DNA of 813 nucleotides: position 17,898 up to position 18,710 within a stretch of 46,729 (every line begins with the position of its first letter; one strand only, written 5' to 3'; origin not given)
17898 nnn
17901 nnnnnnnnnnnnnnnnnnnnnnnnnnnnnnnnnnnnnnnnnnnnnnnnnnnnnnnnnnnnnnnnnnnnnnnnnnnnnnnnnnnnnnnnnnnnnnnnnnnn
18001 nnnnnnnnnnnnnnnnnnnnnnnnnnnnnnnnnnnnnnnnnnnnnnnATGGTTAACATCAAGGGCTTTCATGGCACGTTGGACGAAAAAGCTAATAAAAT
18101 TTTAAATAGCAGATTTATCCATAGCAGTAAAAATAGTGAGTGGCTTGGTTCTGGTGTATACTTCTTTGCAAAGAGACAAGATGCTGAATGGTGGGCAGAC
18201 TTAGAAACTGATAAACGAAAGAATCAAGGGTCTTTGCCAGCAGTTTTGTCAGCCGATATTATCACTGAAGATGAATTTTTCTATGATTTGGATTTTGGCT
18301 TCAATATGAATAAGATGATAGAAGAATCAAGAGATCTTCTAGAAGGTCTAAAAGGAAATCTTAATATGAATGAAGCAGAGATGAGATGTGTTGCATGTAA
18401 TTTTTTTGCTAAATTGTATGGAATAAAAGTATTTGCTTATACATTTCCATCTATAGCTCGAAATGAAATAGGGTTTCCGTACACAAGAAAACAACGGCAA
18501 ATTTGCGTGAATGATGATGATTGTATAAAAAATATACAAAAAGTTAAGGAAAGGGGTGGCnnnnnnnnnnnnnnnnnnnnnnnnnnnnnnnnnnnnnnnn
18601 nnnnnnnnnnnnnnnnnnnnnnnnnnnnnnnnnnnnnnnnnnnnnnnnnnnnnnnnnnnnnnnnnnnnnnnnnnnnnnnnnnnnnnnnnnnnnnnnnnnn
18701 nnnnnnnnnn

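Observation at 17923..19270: Insulated three-gene island with toxin-antitoxin-chaperone (TAC) architecture and a non-canonical toxin candidate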

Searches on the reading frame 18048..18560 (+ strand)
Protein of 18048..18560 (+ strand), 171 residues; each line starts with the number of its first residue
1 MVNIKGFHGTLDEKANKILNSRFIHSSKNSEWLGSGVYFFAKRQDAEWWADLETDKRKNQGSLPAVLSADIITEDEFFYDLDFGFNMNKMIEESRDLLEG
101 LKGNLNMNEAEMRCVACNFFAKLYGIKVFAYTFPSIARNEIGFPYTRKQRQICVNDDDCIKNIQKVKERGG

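Call 4: search_protein_families(library=pfam, proteins=[window:18048-18560:+], max_evalue=1)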
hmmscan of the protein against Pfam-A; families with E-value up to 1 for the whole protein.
window:18048-18560:+ (171 aa): 0 families

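Call 5: search_protein_families(library=phrogs, proteins=[window:18048-18560:+], max_evalue=1)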
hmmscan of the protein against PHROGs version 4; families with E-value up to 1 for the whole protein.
window:18048-18560:+ (171 aa): 4 families
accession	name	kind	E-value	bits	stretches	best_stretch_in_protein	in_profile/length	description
phrog_14664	-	unknown function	2.6e-11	44.8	1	4-75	5-84/193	-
phrog_37766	-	unknown function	0.12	12.5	1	81-136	62-118/441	-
phrog_8325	-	unknown function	0.3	12.2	1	16-49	29-63/63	-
phrog_23967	-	unknown function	0.34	12.3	1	36-59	38-61/69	-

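Call 6: search_protein_families(library=padloc, proteins=[window:18048-18560:+], max_evalue=1)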
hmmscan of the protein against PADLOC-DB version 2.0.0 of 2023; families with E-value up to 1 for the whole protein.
window:18048-18560:+ (171 aa): 2 families
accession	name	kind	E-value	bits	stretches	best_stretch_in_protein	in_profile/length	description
PDLC04068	PD-T4-9_A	-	0.00018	19.7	1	10-56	9-58/187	-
PDLC04069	PD-T4-9_A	-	0.01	13.4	1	3-56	5-57/191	-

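Call 7: search_protein_families(library=ncbifam, proteins=[window:18048-18560:+], max_evalue=1)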
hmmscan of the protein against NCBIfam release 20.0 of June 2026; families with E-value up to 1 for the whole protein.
window:18048-18560:+ (171 aa): 1 family
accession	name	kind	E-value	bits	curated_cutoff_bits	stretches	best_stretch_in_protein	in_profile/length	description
NF005229.0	PRK06728.1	equivalog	0.094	11.5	628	1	70-113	204-245/347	aspartate-semialdehyde dehydrogenase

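Call 10: search_solved_structures(query=window:18048-18560:+, max_evalue=10, show_alignments=2)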
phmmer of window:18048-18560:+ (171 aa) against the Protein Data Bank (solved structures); distinct sequences matched with E-value up to 10: 2.
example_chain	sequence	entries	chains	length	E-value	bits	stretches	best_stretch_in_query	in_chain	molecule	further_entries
5eqx_A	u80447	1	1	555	0.9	12.7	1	30-70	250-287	Desmoglein-3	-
8h67_A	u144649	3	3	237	1.3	12.2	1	16-67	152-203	CRISPR associated protein Cas5 | Type I-MYXAN CRISPR-associated protein Cas5/Cmx5/DevS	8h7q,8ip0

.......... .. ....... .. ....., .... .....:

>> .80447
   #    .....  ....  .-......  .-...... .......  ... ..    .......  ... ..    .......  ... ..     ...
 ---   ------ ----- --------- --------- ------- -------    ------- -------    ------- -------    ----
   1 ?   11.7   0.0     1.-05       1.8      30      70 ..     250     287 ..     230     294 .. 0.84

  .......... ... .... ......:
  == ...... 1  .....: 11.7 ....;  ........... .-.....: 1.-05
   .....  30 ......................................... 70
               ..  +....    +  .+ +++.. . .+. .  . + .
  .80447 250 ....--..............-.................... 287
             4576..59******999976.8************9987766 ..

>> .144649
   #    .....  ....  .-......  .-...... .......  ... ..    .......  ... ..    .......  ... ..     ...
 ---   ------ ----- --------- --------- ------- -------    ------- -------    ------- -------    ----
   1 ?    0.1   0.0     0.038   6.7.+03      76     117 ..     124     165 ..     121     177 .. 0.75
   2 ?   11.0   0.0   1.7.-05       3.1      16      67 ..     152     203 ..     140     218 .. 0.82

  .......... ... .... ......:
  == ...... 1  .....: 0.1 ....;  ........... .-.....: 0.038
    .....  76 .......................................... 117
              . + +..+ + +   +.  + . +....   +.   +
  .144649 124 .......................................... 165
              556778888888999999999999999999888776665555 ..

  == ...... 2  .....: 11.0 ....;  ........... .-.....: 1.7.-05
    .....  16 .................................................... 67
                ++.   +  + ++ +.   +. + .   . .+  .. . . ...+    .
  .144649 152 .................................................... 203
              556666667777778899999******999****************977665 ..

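Call 14: find_homologous_proteins(query=window:18048-18560:+)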
Query window:18048-18560:+ (171 aa): 21 proteins with E <= 0.001 among 54 candidates.
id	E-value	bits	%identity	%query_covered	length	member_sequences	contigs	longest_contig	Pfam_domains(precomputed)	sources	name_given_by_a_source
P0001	1.9e-112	391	100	100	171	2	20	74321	-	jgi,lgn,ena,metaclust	metaclust:\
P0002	5.3e-100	350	91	99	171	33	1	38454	-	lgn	-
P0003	1.3e-86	307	79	99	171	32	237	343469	-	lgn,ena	-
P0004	1.1e-84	301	76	99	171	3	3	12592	-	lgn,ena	-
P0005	1.2e-73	265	68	99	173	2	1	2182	-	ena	-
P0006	5.0e-69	250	90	73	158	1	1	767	-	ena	-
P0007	6.3e-68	246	63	99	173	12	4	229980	-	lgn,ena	-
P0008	2.4e-66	241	63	98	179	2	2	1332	-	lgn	-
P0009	4.2e-63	230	59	98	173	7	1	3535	-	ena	-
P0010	2.1e-62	228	59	99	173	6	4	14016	-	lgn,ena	-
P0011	1.0e-57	213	56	98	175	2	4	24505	-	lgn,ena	-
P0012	1.3e-56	209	57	96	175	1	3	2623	-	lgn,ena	-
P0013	5.5e-56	207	57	99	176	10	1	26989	-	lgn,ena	-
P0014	1.1e-49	187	52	97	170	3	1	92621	-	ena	-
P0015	1.1e-49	187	52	100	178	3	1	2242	-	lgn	-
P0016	3.1e-47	179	51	100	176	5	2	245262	-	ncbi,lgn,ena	-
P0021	1.0e-7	50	28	95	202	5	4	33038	-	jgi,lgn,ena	-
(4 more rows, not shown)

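Call 18: find_encoding_contigs(protein=P0016, flank=6000, max_places=3)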
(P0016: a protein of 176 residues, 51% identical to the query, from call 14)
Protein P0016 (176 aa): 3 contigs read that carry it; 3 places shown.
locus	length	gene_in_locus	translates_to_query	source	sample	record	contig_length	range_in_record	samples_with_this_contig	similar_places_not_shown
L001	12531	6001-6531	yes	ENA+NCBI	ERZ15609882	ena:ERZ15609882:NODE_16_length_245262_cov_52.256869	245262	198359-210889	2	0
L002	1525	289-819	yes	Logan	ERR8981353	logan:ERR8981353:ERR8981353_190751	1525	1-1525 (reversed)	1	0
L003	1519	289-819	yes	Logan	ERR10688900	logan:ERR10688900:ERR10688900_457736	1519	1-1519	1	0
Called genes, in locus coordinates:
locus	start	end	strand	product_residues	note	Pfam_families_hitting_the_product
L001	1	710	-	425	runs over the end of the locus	PF02463:SMC_N (faint), PF13175:AAA_15, PF13304:AAA_21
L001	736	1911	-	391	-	PF13439:Glyco_transf_4, PF20706:GT4-conflict, PF00534:Glycos_transf_1, PF13692:Glyco_trans_1_4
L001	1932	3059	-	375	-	-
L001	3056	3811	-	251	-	PF00535:Glycos_transf_2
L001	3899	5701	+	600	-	PF00884:Sulfatase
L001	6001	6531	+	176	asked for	-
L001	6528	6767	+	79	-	-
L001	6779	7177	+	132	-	PF02556:SecB (weak)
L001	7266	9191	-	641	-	PF00884:Sulfatase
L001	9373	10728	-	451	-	PF01554:MatE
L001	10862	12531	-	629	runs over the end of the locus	PF00005:ABC_tran, PF02463:SMC_N (faint), PF13476:AAA_23 (faint), PF13555:AAA_29 (faint), PF00004:AAA (faint), PF12848:ABC_tran_Xtn, PF00005:ABC_tran, PF16326:ABC_tran_CTD, +1 more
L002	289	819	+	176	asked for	-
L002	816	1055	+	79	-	-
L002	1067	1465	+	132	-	PF02556:SecB (weak)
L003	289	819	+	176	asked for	-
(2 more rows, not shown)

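Call 19: find_encoding_contigs(protein=P0021, flank=6000, max_places=4)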
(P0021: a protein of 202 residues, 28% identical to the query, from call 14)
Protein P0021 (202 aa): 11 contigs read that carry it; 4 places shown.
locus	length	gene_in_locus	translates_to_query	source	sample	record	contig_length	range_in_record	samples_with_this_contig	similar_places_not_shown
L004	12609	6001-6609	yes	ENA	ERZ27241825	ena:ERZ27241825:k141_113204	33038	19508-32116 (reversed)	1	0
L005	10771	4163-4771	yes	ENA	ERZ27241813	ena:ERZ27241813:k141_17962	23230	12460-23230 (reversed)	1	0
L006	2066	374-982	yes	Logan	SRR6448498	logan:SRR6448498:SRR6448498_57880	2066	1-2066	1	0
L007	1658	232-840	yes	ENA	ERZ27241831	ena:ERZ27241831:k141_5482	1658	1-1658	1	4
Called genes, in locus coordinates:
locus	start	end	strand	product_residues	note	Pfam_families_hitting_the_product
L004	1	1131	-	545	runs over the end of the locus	PF00005:ABC_tran, PF13304:AAA_21 (faint), PF12848:ABC_tran_Xtn, PF00005:ABC_tran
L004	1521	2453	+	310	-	PF06347:SH3_4 (weak), PF08239:SH3_3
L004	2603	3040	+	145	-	-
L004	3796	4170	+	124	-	PF12670:DUF3792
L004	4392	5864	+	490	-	-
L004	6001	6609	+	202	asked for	-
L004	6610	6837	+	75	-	-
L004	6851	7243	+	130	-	PF02556:SecB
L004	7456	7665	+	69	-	PF01197:Ribosomal_L31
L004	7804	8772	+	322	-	PF07136:DUF1385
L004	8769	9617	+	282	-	PF17827:PrmC_N, PF05175:MTS, PF13847:Methyltransf_31, PF13649:Methyltransf_25 (weak)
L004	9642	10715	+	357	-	PF03462:PCRF, PF00472:RF-1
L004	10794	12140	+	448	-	PF02878:PGM_PMM_I, PF02879:PGM_PMM_II, PF02880:PGM_PMM_III, PF00408:PGM_PMM_IV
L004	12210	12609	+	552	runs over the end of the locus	PF00664:ABC_membrane, PF02463:SMC_N, PF00005:ABC_tran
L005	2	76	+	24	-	?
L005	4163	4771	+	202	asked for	-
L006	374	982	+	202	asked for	-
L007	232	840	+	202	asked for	-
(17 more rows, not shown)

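Call 28: predict_structure(alignment_id=A1)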
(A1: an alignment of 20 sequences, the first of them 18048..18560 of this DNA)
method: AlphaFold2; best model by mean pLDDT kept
length: 171 residues; sequences in the alignment: 20
mean_pLDDT: 91.6   pTM: 0.86
mean pLDDT of the five models: 91.6, 91.4, 90.9, 90.8, 90.4
residues with pLDDT >= 90: 129; 70-90: 34; 50-70: 6; < 50: 2
segments of 3 or more residues with pLDDT < 50: none
pLDDT, mean of each block of 10 residues (from residue 1): 96 95 90 95 95 92 96 98 96 89 77 94 97 85 89 97 80 32
secondary structure, 60 per line:
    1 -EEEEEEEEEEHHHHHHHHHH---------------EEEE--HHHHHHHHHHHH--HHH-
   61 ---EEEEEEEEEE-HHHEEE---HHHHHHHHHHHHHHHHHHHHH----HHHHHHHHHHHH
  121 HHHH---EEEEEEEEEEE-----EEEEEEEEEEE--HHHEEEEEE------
elements in order: E2-11 H12-21 E37-40 H43-54 E64-73 E78-80 H84-104 H109-124 E128-138 E144-154 E160-165

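Call 34: fold_search(model_id=the predicted structure, library=pdb)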
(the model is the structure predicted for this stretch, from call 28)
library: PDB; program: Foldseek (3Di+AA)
matches with E <= 10: 593; with E <= 0.001: 0
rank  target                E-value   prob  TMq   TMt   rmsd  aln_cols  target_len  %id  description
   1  5dsy_D                1.3e-03  1.00  0.50  0.36  10.2       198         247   11  Crystal structure of constitutively active PARP-2 (released 2016-07-27)
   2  8qnl_C                1.5e-03  1.00  0.49  0.35   8.2       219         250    9  Structure of the toxin-antitoxin NatRT complex from Pseudomonas aeruginosa (released 2024-10-02)
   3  7kk5_C                1.8e-03  1.00  0.47  0.25   9.3       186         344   10  Structure of the catalytic domain of PARP1 in complex with niraparib (released 2021-01-06)
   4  4r6e_A                1.9e-03  1.00  0.47  0.25   9.4       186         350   10  Human artd1 (parp1) - catalytic domain in complex with inhibitor niraparib (released 2015-09-09)
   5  8gug_A                2.2e-03  1.00  0.47  0.50   7.4       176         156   10  Structure of VPA0770 toxin bound to VPA0769 antitoxin in Vibrio parahaemolyticus (released 2023-07-26)
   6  8jnz_A                2.6e-03  1.00  0.46  0.24   9.3       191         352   10  Human ADP-ribosyltransferase 1 (PARP1) catalytic domain bound to a pyrazolopyrimidine carboxamide inhibitor (released 2024-06-12)
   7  3b78_B                3.3e-03  0.99  0.43  0.37   7.4       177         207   14  Structure of the eEF2-ExoA(R551H)-NAD+ complex (released 2008-06-17)
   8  5xsu_D                4.0e-03  1.00  0.46  0.26   9.1       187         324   11  novel orally efficacious inhibitors complexed with PARP1 (released 2018-04-25)
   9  2zit_B                5.4e-03  1.00  0.47  0.40   7.2       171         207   16  Structure of the eEF2-ExoA-NAD+ complex (released 2008-06-24)
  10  4xhu_A                5.4e-03  0.99  0.46  0.25  10.4       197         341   10  The complex structure of Timeless_PAB and PARP-1_catalytic domain (released 2015-09-30)
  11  1xk9_A                6.5e-03  0.99  0.43  0.37   7.3       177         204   12  Pseudomanas exotoxin A in complex with the PJ34 inhibitor (released 2005-05-17)
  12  7o4w                  6.5e-03  0.95  0.41  0.17   8.3       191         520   13  Crystal structure of diphtheria toxin mutant CRM197 with a disulphide bond replaced by a Cys-Acetone-Cys bridge (released 2022-04-06)
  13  7kk5_D                6.9e-03  1.00  0.46  0.26   9.0       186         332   11  Structure of the catalytic domain of PARP1 in complex with niraparib (released 2021-01-06)
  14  3b8h_B                6.9e-03  0.99  0.43  0.37   7.4       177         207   14  Structure of the eEF2-ExoA(E546A)-NAD+ complex (released 2008-06-17)
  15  4gv0                  7.3e-03  0.99  0.45  0.24   9.5       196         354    9  Human ARTD3 (PARP3) - Catalytic domain in complex with inhibitor ME0355 (released 2013-06-19)
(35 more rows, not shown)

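Call 38: search_protein_representatives(alignment_id=A1)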
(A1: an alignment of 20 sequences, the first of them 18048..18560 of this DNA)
Query: 20 sequences, 175 profile positions. Proteins with E-value up to 0.001 (for the whole library): 2613; up to 1e-10: 936; up to 1e-30: 95. The best 150 are listed.
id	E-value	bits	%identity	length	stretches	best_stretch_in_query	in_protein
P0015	4.1e-70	251.7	-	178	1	1-172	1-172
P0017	7.5e-61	221.5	-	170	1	2-167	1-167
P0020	2.3e-57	210.2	-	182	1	2-174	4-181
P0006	2.6e-53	197.0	-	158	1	1-134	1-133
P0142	2.5e-50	187.3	-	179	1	1-169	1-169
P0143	4.8e-50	186.3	-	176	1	2-169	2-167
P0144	7.3e-50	185.8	-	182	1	1-171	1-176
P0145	1.8e-48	181.2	-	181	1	2-162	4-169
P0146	3.5e-47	177.0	-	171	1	1-167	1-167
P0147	4.1e-47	176.8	-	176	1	4-169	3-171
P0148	1.1e-46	175.4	-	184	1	5-168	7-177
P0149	3.3e-46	173.8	-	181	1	3-163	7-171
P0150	3.6e-46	173.7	-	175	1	2-168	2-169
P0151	8.0e-46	172.6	-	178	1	3-167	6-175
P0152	9.4e-46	172.4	-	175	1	2-173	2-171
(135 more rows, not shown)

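Call 43: find_related_loci(query=A1, collection=genome_contigs, flank=4000)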
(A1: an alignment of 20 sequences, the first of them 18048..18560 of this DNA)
Query A1 (171 aa) in genome_contigs; peptide patterns used: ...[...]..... (x = any residue, [..] = any of these).
24 stretches matched a pattern; 21 encode a relative of the query (tblastn E <= 1e-3); 21 distinct loci.
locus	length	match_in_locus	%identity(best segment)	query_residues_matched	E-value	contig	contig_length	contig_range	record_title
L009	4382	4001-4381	77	1-127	4e-65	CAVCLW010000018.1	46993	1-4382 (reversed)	Escherichia coli isolate H07624-L1_cleanbin_000004 genome assembly, contig: Spades_H07624-L1_contig_315, whole genome sh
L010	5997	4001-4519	38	2-168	1e-27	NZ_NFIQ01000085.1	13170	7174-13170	Flavonifractor sp. An306 An306_contig_85, whole genome shotgun sequence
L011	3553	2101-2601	36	2-166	8e-25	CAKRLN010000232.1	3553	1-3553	MAG: uncultured Lachnospiraceae bacterium isolate REFINED_METABAT215_TOP10_CONTIGS_1500_ASSEMBLY_K77_MERGED__Hadza_MoBio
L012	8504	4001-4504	36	5-165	7e-24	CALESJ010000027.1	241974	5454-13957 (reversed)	MAG TPA_asm: uncultured Faecalibacterium sp. isolate ERR318707_bin.9_CONCOCT_v1.1_MAG genome assembly, contig: ERZ176457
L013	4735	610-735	55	1-42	1e-9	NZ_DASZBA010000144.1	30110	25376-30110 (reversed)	MAG: Noviherbaspirillum sp. isolate SMAG_U6402 k141_896, whole genome shotgun sequence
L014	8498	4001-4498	24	6-156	3e-9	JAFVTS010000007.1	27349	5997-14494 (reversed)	MAG: Clostridia bacterium isolate RGIG5386 Sheep_Colon-3__c418, whole genome shotgun sequence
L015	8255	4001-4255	36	6-81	2e-8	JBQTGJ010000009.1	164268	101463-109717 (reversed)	Geofilum sp. OHC36d9 c_000000000009, whole genome shotgun sequence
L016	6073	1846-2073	32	6-81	2e-8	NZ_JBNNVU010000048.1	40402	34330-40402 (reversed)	Pseudomonas sp. NPDC089530 NPDC089530_189_E7.ctg-0048, whole genome shotgun sequence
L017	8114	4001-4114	53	4-41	4e-8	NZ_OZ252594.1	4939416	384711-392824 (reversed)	MAG: Methyloprofundus sp. isolate 22c1434b-94e5-42e0-96fa-434c419c42c8 chromosome 1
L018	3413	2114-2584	27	6-166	6e-8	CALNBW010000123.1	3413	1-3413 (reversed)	MAG TPA_asm: uncultured Firmicutes bacterium isolate SRR1561995_bin.50_CONCOCT_v1.1_MAG genome assembly, contig: ERZ7240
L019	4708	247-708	29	7-160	6e-8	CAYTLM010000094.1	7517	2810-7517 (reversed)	MAG TPA_asm: uncultured Leptospirales bacterium isolate binchicken_co39_387 genome assembly, contig: NODE_21886_length_7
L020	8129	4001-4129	51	1-40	1e-7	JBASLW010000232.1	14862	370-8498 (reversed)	MAG: Methylococcaceae bacterium isolate MFD12109_ilm_asm_bin23 k127_159339, whole genome shotgun sequence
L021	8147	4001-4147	45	6-48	5e-7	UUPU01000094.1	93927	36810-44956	Pseudomonas sp. 286 isolate p4.G3 genome assembly, contig: 94, whole genome shotgun sequence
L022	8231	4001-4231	31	7-81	9e-7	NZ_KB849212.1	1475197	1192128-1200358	Acinetobacter parvus DSM 16617 = CIP 108168 acLZw-supercont1.6, whole genome shotgun sequence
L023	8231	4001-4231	31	7-81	9e-7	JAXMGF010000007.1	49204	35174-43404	MAG: Acinetobacter sp. isolate STL-PRO106 C2.157.fa-7, whole genome shotgun sequence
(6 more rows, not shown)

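Call 44: find_related_loci(query=A1, collection=viral_contigs, flank=4000)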
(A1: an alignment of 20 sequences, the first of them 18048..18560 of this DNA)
Query A1 (171 aa) in viral_contigs; peptide patterns used: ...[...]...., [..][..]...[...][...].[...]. (x = any residue, [..] = any of these).
29 stretches matched a pattern; 12 encode a relative of the query (tblastn E <= 1e-3); 12 distinct loci.
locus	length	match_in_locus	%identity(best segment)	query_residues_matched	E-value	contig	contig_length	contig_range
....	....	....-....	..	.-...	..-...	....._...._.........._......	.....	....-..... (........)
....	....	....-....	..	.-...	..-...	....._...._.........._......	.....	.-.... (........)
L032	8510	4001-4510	91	1-170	6e-105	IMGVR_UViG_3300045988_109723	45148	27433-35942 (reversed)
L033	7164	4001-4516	63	1-170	8e-75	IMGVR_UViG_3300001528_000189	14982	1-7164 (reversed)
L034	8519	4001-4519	57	1-170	6e-61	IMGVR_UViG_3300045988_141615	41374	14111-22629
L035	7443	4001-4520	79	1-170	6e-49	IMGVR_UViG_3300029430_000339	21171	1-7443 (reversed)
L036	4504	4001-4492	30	7-168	2e-13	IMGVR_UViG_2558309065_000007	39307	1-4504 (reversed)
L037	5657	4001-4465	27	6-161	6e-11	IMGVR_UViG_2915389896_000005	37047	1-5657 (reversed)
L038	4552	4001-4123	46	1-40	3e-8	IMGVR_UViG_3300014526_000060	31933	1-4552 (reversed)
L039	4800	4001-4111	49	6-42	4e-7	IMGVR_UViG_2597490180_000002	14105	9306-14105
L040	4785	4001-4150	42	6-50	1e-6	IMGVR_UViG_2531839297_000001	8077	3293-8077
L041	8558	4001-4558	27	2-164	1e-6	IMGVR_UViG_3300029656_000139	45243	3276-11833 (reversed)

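Call 58: find_related_loci(query=A1, collection=metagenome_contigs, flank=2500)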
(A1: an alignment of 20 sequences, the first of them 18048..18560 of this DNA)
Query A1 (171 aa) in metagenome_contigs; peptide patterns used: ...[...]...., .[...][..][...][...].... (x = any residue, [..] = any of these).
385 stretches matched a pattern; 100 encode a relative of the query (tblastn E <= 1e-3); the best 80 are kept; 80 distinct loci.
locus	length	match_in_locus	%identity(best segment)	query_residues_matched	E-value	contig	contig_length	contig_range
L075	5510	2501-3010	91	1-170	3e-105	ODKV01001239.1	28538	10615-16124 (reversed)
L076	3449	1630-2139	91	1-170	5e-107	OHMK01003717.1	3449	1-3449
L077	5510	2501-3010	91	1-170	3e-105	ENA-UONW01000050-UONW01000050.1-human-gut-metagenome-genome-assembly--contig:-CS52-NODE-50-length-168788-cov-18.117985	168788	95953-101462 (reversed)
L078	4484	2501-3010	91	1-170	1e-105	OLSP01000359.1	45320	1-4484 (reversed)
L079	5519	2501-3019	57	1-170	2e-60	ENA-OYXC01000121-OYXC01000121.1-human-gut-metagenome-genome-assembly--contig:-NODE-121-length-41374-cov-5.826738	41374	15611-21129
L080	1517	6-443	42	23-160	6e-32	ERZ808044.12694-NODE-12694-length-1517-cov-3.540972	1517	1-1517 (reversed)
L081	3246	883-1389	38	6-171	6e-27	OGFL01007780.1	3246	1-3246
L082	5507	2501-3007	38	6-171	4e-27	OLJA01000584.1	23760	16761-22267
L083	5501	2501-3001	36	2-166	2e-24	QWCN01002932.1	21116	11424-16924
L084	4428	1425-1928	34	6-166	3e-22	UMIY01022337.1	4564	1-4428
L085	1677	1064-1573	37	6-166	1e-21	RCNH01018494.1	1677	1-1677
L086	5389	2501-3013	36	6-165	6e-19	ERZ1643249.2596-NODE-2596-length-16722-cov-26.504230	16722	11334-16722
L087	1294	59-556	30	7-164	3e-16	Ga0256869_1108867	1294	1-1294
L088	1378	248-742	31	4-168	6e-13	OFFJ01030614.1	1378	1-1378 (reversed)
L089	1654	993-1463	29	4-163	6e-11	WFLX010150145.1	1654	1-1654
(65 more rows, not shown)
